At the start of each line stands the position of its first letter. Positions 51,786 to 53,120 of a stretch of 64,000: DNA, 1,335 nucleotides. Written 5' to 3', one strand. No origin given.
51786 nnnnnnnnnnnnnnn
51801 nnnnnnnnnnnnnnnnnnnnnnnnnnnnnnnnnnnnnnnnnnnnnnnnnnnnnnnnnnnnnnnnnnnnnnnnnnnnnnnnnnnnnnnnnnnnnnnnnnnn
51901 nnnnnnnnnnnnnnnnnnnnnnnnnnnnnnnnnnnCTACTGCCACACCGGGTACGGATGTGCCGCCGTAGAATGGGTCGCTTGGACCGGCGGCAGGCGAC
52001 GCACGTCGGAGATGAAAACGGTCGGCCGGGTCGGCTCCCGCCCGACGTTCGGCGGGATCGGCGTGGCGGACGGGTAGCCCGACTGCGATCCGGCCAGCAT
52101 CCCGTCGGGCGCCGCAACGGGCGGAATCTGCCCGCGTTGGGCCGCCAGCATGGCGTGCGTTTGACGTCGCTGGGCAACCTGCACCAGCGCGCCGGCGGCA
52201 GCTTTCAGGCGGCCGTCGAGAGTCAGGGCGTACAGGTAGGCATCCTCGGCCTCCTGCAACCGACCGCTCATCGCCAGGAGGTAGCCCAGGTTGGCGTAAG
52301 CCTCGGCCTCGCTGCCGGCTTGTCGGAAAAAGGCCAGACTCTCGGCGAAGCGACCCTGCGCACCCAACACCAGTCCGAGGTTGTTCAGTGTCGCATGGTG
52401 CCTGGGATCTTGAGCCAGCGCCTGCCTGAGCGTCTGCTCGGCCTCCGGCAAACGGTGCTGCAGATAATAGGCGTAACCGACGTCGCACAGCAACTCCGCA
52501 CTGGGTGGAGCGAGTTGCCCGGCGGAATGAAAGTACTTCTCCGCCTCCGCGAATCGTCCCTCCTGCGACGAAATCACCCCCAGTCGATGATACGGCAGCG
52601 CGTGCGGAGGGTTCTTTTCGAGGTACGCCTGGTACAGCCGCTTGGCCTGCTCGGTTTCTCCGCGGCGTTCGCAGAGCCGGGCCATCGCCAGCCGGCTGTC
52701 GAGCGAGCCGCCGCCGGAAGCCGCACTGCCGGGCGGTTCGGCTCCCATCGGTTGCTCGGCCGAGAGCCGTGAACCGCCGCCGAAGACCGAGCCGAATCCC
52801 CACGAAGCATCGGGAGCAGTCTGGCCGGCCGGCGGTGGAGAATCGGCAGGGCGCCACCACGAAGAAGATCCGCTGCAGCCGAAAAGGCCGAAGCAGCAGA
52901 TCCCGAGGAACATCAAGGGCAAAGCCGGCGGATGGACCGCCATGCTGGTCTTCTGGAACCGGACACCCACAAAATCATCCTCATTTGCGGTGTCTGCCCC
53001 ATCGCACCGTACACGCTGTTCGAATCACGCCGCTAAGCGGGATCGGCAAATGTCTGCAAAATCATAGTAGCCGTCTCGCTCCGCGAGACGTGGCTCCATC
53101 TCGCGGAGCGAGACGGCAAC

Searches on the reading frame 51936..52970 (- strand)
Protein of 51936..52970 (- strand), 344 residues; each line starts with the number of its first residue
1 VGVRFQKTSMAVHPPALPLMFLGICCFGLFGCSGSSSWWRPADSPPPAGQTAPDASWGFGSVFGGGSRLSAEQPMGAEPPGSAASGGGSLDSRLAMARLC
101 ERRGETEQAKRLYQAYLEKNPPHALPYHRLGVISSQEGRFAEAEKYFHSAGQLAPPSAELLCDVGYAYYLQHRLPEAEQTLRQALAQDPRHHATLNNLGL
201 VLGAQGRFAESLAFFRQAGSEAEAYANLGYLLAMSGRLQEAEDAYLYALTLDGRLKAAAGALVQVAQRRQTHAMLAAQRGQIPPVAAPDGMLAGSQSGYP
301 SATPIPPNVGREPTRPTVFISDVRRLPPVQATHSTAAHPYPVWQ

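Call 21: search_protein_families(library=pfam, proteins=[window:51936-52970:-], max_evalue=0.0001)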
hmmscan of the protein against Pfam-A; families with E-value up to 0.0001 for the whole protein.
window:51936-52970:- (344 aa): 14 families
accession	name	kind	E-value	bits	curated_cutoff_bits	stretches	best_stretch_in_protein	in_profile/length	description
PF07719.23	TPR_2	-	8.1e-23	79.1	27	0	158-191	1-34/34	Tetratricopeptide repeat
PF00515.34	TPR_1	-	6.6e-20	70.5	27.8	0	222-252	1-31/34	Tetratricopeptide repeat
PF13431.12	TPR_17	-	6.5e-17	60.8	24.4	0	112-144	1-33/34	Tetratricopeptide repeat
PF13424.12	TPR_12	-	1.3e-14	54.5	30.1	2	158-218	3-71/77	Tetratricopeptide repeat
PF14559.12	TPR_19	-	5e-13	49.6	25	1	136-191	3-58/68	Tetratricopeptide repeat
PF13181.12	TPR_8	-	7.8e-13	47.9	25.7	0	222-252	1-31/34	Tetratricopeptide repeat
PF13432.12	TPR_16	-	7.2e-12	46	32.7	1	165-218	4-57/65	Tetratricopeptide repeat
PF13428.12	TPR_14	-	1.4e-11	44.3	23.5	1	92-131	3-42/44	Tetratricopeptide repeat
PF13374.12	TPR_10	-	1.1e-10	41.5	27.5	1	193-218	3-28/42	Tetratricopeptide repeat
PF13176.12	TPR_7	-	7.8e-09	35.4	27.9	0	94-123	3-34/36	Tetratricopeptide repeat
PF25064.1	ARM_TT21_5th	-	2.4e-06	28.3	27.8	0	94-155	5-66/117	TT21 fifth ARM repeats domain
PF07721.20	TPR_4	-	1.4e-05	25.7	27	0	194-217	3-26/26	Tetratricopeptide repeat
PF25063.1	ARM_TT21_C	-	2.1e-05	24.9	35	0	93-154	98-159/209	Tetratricopeptide repeat protein 21 C-terminal ARM domain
PF13414.12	TPR_11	-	8.2e-05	22.7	26.8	1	165-206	1-42/42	TPR repeat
